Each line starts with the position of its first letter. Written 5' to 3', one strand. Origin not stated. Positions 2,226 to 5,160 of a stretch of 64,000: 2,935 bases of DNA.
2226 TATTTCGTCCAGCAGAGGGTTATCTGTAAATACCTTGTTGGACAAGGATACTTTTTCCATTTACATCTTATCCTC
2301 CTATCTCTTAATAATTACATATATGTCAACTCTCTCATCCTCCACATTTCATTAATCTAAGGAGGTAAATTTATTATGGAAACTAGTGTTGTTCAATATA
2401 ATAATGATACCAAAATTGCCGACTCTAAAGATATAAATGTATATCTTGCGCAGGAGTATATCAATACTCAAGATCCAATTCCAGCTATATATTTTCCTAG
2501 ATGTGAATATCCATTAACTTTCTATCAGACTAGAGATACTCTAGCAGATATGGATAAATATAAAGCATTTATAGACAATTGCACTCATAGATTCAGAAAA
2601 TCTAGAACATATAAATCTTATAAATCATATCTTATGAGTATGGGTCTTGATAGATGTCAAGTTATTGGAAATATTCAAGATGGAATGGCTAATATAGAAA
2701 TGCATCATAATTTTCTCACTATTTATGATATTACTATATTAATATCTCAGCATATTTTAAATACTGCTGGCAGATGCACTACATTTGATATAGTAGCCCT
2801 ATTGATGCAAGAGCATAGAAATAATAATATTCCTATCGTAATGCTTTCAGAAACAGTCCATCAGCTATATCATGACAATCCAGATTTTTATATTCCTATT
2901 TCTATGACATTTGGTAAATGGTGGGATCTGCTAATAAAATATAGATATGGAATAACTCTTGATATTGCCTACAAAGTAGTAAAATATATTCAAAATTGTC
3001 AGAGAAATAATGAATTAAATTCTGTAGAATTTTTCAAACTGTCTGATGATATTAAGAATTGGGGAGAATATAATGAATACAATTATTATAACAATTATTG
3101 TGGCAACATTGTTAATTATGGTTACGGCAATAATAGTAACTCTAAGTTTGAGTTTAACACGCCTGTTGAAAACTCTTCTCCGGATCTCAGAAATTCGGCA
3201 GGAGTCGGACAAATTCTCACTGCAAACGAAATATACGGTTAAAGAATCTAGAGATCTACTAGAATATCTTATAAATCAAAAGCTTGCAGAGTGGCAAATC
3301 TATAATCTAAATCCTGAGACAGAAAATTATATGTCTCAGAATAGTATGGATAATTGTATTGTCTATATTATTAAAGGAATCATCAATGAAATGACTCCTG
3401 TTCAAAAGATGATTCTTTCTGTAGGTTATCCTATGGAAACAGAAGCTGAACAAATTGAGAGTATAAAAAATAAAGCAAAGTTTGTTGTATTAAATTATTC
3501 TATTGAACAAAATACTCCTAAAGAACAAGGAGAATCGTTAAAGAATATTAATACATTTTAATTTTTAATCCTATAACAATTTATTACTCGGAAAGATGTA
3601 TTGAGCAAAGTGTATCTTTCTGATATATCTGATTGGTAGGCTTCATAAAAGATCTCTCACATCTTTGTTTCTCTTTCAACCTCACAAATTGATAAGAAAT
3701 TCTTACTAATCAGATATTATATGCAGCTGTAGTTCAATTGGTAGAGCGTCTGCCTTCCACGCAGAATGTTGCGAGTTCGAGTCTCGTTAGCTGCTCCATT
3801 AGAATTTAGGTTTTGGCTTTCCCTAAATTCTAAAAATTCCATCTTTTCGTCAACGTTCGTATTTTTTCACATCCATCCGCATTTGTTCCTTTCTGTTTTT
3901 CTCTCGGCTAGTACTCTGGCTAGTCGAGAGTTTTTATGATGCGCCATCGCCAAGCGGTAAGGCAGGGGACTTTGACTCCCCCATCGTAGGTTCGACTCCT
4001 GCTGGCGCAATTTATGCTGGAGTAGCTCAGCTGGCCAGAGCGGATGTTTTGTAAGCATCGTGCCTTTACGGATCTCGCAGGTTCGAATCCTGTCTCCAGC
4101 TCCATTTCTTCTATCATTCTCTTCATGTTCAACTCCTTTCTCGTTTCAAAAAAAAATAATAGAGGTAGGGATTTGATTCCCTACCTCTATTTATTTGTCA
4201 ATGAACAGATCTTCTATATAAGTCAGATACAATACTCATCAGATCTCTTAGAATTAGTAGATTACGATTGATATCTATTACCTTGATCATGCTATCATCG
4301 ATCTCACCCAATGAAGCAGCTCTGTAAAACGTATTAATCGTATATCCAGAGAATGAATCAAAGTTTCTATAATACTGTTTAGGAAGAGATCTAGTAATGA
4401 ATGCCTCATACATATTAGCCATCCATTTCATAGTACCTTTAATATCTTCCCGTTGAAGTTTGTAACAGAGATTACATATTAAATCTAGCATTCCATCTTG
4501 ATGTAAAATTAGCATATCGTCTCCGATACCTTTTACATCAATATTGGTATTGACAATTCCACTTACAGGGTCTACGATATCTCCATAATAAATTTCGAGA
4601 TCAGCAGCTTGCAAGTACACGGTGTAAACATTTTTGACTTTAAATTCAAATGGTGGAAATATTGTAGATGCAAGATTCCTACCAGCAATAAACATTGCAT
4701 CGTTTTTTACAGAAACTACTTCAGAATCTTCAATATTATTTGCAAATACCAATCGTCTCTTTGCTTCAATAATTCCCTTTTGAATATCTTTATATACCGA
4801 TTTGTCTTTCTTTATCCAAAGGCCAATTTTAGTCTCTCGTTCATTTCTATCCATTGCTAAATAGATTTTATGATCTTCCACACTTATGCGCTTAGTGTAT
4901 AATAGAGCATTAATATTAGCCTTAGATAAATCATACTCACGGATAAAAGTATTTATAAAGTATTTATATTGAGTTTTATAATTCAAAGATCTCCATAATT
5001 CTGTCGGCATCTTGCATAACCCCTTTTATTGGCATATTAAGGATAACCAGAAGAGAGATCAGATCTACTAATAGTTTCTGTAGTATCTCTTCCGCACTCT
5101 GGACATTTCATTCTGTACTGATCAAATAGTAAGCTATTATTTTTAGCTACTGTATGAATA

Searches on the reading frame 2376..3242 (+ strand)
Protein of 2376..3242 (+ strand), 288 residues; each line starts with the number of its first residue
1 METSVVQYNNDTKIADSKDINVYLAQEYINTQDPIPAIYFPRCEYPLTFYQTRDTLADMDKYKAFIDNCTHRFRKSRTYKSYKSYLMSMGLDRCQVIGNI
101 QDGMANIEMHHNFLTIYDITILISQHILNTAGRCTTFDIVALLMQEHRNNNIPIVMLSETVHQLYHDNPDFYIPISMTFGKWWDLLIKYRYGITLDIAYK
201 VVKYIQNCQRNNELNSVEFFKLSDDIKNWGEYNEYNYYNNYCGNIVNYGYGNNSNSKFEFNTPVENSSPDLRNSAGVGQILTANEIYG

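Call 26: search_protein_families(library=phrogs, proteins=[window:2376-3242:+], max_evalue=0.001)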
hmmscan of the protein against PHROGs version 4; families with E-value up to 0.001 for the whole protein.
window:2376-3242:+ (288 aa): 1 family
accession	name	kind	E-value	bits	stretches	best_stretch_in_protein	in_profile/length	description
phrog_12252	-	unknown function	3.5e-25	89.6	1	53-217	40-204/223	-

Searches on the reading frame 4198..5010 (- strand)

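Call 26: search_protein_families(library=phrogs, proteins=[window:4198-5010:-], max_evalue=0.001)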
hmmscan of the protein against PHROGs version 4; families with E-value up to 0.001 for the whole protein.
window:4198-5010:- (270 aa): 1 family
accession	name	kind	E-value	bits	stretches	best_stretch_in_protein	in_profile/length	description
phrog_21037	-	unknown function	4.1e-27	96.2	1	4-254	4-248/257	-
